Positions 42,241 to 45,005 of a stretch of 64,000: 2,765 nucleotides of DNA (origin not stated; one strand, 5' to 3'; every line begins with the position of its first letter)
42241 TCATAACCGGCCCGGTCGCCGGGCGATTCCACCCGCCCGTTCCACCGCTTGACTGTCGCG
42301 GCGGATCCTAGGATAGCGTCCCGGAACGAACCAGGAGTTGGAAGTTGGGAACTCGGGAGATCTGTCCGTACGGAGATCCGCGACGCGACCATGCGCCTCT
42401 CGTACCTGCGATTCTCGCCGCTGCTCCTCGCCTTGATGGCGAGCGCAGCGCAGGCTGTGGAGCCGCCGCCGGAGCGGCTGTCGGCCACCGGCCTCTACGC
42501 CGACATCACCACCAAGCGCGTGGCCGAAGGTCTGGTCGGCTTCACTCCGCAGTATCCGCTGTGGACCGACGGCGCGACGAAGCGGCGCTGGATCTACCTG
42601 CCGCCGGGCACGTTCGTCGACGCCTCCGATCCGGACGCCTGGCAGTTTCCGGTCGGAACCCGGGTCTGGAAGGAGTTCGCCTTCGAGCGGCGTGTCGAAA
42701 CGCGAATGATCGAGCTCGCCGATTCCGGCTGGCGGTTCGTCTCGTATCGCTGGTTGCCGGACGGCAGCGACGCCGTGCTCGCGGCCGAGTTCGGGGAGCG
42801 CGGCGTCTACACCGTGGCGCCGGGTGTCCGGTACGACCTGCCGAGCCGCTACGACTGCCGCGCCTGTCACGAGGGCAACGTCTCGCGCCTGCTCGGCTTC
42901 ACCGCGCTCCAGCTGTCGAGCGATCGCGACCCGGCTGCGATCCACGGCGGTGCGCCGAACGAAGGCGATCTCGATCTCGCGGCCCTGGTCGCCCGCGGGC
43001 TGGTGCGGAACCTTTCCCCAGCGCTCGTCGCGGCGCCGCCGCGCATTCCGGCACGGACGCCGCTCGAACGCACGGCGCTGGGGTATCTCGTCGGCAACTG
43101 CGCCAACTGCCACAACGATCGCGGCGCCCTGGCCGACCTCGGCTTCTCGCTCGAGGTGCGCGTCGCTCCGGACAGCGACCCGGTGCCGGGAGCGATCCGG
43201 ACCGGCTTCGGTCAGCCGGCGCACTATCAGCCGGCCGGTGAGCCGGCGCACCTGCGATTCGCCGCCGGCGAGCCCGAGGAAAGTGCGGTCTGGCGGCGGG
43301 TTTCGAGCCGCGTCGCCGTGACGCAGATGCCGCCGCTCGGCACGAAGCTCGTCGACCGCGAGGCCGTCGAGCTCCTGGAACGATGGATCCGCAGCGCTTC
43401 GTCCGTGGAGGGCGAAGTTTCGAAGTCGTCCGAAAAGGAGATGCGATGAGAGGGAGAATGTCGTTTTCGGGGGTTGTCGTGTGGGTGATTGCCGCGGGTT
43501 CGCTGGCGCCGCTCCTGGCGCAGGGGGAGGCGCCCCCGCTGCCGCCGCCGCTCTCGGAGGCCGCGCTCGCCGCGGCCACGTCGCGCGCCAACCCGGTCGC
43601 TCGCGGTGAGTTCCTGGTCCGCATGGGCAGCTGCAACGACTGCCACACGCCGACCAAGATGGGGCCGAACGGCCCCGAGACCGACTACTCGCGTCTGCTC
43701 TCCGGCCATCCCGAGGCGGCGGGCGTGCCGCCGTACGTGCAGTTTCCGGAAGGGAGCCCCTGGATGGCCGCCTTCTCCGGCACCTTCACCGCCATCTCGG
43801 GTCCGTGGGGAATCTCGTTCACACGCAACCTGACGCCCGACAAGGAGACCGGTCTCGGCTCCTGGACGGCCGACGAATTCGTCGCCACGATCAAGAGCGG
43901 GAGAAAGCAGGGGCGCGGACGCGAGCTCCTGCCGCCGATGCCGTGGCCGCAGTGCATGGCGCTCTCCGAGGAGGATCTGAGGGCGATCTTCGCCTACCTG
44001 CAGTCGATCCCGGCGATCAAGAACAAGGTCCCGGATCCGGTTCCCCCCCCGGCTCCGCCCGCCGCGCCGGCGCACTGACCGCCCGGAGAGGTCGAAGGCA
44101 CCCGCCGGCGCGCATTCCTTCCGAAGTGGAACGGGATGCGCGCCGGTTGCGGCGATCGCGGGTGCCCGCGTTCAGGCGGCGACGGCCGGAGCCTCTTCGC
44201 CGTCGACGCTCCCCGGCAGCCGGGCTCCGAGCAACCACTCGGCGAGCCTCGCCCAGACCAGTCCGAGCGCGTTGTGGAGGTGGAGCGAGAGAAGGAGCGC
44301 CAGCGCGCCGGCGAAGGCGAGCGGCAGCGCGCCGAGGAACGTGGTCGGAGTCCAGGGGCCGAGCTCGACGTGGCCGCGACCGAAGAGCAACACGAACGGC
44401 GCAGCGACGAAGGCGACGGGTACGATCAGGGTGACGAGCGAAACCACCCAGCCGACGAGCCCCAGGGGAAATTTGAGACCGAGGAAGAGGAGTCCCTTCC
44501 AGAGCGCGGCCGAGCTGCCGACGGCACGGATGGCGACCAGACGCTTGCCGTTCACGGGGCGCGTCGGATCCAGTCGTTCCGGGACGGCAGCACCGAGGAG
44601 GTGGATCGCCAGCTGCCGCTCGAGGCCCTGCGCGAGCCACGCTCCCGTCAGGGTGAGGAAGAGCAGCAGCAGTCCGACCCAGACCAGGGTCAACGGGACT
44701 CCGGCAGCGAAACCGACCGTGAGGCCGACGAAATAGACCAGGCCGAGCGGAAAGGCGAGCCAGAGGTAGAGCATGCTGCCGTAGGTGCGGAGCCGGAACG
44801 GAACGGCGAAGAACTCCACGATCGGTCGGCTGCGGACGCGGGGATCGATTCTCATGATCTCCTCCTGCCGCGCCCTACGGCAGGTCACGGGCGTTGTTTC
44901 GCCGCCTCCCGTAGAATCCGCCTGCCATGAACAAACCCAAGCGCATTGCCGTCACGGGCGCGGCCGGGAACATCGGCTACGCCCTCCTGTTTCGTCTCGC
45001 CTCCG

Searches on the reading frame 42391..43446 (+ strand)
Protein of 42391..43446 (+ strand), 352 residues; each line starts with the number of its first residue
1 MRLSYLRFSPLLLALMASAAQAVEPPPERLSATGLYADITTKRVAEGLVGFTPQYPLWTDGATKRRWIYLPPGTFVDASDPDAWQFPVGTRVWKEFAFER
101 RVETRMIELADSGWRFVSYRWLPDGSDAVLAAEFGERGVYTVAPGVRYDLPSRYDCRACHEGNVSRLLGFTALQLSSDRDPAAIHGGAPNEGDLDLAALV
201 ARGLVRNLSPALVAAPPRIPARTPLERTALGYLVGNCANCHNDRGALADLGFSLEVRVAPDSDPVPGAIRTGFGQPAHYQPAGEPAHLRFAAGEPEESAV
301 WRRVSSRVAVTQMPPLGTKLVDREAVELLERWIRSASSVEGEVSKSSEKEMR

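Call 37: search_protein_families(library=pfam, proteins=[window:42391-43446:+], max_evalue=0.01)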
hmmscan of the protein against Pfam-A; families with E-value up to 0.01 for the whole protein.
window:42391-43446:+ (352 aa): 2 families
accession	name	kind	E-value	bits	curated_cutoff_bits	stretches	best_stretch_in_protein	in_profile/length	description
PF07635.16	PSCyt1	-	5.6e-06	27.3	22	1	291-316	33-58/59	Planctomycete cytochrome C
PF13442.11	Cytochrome_CBB3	-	0.0077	17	27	0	236-260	13-25/68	Cytochrome C oxidase, cbb3-type, subunit III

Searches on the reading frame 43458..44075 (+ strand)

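Call 37: search_protein_families(library=pfam, proteins=[window:43458-44075:+], max_evalue=0.01)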
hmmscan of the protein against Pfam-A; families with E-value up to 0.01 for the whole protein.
window:43458-44075:+ (206 aa): 2 families
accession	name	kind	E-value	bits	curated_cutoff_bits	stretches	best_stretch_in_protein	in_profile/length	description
PF13442.11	Cytochrome_CBB3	-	4.5e-05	24.1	27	0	132-181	30-68/68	Cytochrome C oxidase, cbb3-type, subunit III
PF00034.26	Cytochrom_C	-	0.00025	22.7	21.3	1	47-184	1-89/90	Cytochrome c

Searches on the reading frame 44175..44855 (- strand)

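Call 37: search_protein_families(library=pfam, proteins=[window:44175-44855:-], max_evalue=0.01)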
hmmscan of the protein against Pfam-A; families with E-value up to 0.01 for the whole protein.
window:44175-44855:- (227 aa): 1 family
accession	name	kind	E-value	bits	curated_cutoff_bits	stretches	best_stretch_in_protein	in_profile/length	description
PF13796.11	Sensor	-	4.2e-26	92.3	28.2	1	30-209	1-162/162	Putative sensor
